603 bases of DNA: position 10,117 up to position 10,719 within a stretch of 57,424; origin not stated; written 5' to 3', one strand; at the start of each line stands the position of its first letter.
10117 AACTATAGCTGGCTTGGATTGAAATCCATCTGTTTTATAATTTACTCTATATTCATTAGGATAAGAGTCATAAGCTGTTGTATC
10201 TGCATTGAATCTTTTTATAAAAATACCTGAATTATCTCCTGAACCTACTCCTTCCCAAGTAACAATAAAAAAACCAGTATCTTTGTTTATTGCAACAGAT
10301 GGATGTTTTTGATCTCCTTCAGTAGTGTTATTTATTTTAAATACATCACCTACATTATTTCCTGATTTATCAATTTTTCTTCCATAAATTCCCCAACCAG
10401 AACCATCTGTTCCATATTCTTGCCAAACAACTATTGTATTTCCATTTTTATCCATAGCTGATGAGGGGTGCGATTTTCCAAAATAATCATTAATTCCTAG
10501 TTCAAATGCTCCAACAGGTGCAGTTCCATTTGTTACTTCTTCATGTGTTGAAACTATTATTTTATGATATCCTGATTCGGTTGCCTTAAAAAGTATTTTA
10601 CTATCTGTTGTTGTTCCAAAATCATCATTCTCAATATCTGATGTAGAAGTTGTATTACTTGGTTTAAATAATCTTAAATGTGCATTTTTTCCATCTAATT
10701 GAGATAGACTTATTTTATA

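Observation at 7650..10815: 1596-bp in-frame tandem duplication with a perfectly identical ~1.26-kb core but diverged edges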

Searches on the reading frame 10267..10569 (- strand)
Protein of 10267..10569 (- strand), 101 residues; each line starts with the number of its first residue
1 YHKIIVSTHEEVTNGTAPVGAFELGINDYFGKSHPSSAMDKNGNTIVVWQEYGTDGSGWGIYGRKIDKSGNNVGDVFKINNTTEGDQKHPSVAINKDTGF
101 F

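Call 48: find_homologous_proteins(query=window:10267-10569:-, max_evalue=1e-10)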
Query window:10267-10569:-: 1 candidates shared short words with the query, none scored E <= 1e-10.
